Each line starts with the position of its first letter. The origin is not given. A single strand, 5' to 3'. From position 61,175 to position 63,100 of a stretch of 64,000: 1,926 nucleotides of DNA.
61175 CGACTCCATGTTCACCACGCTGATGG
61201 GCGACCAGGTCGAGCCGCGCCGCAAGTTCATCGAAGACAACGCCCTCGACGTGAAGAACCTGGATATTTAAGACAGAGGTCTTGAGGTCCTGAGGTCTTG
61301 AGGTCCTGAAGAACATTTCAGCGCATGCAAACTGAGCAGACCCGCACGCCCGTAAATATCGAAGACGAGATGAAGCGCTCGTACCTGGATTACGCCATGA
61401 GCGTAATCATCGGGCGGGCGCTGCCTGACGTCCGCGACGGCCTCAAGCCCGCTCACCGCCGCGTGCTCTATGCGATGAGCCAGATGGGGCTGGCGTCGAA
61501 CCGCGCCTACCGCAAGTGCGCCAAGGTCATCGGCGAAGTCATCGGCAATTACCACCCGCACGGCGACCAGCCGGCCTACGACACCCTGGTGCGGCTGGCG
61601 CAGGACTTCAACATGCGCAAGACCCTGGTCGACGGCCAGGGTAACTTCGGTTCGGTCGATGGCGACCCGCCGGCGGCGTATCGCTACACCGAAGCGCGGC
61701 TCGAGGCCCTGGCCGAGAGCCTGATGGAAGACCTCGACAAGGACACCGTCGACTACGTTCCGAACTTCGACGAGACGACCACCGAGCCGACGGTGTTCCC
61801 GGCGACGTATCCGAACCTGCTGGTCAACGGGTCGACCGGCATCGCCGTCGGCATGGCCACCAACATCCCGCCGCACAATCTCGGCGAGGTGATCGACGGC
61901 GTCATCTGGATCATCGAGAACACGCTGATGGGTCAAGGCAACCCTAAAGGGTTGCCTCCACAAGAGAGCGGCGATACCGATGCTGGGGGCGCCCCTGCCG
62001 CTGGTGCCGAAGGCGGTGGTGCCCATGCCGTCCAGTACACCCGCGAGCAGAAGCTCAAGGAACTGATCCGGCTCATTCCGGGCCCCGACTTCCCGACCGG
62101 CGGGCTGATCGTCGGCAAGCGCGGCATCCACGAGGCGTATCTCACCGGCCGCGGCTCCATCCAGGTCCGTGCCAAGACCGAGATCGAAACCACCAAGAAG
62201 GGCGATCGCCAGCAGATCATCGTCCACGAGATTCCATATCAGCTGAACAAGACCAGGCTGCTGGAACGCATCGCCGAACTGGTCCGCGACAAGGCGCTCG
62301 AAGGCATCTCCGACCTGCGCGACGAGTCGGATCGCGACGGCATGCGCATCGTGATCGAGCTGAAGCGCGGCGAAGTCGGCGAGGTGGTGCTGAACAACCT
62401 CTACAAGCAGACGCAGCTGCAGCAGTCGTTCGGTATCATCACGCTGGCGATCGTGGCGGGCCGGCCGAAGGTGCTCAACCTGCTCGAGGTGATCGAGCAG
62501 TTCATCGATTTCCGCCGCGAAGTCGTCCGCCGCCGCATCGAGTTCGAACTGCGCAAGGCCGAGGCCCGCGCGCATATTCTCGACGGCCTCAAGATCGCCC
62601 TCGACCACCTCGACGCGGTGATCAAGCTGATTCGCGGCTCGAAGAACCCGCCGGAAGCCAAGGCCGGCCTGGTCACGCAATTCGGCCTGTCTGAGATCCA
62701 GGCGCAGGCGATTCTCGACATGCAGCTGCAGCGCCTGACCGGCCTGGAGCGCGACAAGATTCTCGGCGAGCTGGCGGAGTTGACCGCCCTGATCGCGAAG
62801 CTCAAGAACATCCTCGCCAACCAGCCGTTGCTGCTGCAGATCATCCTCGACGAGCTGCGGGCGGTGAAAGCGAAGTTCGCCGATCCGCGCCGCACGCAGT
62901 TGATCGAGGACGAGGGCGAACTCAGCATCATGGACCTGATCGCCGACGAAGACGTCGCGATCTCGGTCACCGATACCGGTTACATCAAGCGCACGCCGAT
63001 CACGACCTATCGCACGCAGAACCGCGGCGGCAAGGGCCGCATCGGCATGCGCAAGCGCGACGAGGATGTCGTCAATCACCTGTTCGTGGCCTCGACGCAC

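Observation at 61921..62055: Palindromic 22-nt repeat translated in-frame inside a ~40-aa insertion in gyrA (RPE-like invasion of an essential gene)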

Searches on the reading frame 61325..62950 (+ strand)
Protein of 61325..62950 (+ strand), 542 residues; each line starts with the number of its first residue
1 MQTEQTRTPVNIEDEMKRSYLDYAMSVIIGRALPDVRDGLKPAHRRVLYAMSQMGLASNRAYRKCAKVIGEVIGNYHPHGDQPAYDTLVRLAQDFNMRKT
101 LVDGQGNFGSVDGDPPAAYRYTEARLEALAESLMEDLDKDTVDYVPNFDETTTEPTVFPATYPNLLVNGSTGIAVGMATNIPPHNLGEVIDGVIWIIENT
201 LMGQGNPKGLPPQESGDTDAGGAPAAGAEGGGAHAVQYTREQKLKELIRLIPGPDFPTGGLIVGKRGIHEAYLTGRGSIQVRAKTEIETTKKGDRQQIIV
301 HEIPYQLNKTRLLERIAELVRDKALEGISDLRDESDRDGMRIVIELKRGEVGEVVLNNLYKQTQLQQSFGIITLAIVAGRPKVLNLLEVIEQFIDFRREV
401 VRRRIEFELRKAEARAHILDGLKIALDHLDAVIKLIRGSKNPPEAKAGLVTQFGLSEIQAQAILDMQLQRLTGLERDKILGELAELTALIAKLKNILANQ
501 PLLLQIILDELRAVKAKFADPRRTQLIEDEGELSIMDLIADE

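Call 55: search_solved_structures(query=window:61325-62950:+, show_alignments=2, max_evalue=1e-50)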
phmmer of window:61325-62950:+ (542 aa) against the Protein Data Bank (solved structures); distinct sequences matched with E-value up to 1e-50: 46.
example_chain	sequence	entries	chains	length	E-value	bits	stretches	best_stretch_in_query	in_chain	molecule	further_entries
4ddq_A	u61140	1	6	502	4.9e-186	622.7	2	244-529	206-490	DNA gyrase subunit A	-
9nx4_A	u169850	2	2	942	1.6e-178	597.9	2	8-200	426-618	DNA gyrase subunit B,DNA gyrase subunit A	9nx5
6rks_A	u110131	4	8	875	9.5e-175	585.4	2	7-199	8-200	DNA gyrase subunit A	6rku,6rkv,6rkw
9gbv_A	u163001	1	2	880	9.8e-175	585.4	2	7-199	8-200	DNA gyrase subunit A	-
7z9c_A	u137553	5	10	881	9.9e-175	585.4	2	7-199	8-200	DNA gyrase subunit A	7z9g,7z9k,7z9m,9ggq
8qdx_A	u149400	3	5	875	2.5e-174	584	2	7-199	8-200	DNA gyrase subunit A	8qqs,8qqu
3nuh_A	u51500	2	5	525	2.8e-174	583.9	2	7-199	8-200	DNA gyrase subunit A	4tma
8qqi_A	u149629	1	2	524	3.5e-174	583.6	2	7-199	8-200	DNA gyrase subunit A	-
2y3p_A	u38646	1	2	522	4.5e-174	583.2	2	7-199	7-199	DNA GYRASE SUBUNIT A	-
4z2c_A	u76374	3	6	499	4.7e-171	573.3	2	243-528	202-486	DNA gyrase subunit A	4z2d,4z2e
6n1p_A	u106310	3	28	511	6.8e-171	572.7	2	241-527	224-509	DNA gyrase subunit A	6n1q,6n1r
6fqm_A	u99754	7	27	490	3.7e-167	560.4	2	244-526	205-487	DNA gyrase subunit A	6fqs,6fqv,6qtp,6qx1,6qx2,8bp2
5cdm_A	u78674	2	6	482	6.8e-167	559.5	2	243-526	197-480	DNA gyrase subunit A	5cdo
5cdn_A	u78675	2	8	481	7.1e-167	559.4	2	243-526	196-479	DNA gyrase subunit A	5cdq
5iwi_A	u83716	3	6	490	9.9e-167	559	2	244-526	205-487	DNA gyrase subunit A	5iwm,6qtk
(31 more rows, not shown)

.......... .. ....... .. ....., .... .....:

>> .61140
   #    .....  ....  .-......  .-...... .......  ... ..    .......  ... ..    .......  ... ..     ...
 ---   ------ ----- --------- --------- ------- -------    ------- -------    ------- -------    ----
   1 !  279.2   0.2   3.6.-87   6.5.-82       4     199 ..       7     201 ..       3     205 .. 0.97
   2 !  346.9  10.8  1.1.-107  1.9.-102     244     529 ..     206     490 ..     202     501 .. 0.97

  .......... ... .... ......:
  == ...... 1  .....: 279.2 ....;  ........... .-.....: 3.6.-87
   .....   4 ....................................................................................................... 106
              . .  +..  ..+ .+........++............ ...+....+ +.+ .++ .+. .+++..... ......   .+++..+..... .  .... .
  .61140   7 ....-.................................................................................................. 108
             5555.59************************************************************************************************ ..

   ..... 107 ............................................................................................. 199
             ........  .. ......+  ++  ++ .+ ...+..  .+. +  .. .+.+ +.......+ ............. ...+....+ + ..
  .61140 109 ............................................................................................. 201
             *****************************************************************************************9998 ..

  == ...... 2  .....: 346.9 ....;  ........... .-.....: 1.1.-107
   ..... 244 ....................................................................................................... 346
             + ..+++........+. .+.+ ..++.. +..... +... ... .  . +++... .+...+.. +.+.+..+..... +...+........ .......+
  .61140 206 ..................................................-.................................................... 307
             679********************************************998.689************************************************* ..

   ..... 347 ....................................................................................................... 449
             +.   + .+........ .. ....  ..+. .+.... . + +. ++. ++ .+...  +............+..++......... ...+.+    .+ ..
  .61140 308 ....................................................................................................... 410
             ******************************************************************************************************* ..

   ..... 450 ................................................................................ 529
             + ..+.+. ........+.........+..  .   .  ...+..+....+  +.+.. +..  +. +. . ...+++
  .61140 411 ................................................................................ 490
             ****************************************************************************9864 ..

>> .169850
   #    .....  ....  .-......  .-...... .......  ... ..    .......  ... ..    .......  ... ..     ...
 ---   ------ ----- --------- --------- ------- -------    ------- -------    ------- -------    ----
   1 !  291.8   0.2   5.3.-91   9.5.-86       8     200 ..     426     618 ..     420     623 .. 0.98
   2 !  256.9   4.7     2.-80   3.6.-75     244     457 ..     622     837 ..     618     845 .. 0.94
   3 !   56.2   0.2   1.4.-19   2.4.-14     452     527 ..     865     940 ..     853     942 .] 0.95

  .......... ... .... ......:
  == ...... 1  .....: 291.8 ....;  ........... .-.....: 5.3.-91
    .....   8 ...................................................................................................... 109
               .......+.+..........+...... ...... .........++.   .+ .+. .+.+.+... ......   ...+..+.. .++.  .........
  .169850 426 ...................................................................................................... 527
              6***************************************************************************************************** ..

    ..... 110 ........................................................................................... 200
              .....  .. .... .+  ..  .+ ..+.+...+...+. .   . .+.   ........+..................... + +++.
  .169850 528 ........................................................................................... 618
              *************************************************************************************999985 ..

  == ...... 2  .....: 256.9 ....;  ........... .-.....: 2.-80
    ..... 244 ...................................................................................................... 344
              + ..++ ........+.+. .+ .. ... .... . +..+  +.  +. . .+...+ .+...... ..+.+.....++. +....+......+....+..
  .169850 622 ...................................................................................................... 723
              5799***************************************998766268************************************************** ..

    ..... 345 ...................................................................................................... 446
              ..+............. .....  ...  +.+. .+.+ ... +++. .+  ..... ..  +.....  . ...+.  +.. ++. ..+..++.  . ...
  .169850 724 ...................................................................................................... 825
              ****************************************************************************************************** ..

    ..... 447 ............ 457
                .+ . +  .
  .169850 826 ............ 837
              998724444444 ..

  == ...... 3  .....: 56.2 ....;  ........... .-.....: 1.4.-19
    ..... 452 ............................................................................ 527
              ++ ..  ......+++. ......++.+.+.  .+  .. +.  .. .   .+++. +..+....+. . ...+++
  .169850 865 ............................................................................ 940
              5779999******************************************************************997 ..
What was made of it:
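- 61931..62035 (+): REP-derived insertion block, codons 203-237 (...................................). Solved GyrA structures have a 3-4 residue turn where the query has residues 200-243 (call 55).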

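Call 61: predict_structure(alignment_id=A1)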
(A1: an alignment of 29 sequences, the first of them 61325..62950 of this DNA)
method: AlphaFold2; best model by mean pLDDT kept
length: 542 residues; sequences in the alignment: 29
mean_pLDDT: 48.7   pTM: 0.34
mean pLDDT of the five models: 48.7, 48.2, 47.9, 45.2, 42.1
residues with pLDDT >= 90: 1; 70-90: 115; 50-70: 87; < 50: 339
segments of 3 or more residues with pLDDT < 50: 1-127, 129-284, 303-307, 337-339, 364-383, 501-504, 523-542
pLDDT, mean of each block of 10 residues (from residue 1): 34 37 37 36 46 45 44 38 43 38 25 27 44 40 27 21 21 25 34 41 34 28 26 35 38 31 40 39 54 69 49 70 75 61 75 64 44 29 49 56 71 83 84 85 85 87 68 67 83 74 51 55 37 34 34
secondary structure, 60 per line:
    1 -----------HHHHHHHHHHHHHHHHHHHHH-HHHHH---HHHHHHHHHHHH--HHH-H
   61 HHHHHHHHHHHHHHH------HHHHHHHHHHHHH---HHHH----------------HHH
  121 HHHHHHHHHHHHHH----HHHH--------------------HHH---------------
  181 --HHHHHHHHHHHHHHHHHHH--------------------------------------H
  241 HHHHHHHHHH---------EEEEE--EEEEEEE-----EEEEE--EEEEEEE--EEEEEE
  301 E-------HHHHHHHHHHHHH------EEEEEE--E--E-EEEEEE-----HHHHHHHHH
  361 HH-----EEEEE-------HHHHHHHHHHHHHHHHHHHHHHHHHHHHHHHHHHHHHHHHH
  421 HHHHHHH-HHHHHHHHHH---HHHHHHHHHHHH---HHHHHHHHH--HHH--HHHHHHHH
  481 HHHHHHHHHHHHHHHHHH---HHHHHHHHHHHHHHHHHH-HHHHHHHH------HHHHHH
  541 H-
elements in order: H12-32 H34-38 H42-53 H60-75 H82-94 H98-101 H118-134 H139-142 H183-201 H240-250 E260-264 E267-273 E279-283 E286-292 E295-301 H309-321 E328-333 E341-346 H352-362 E368-372 H380-427 H429-438 H442-453 H457-465 H473-498 H502-519 H521-528 H535-541
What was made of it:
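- My structure model was too poor to use (mean pLDDT 48.7; call 61).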
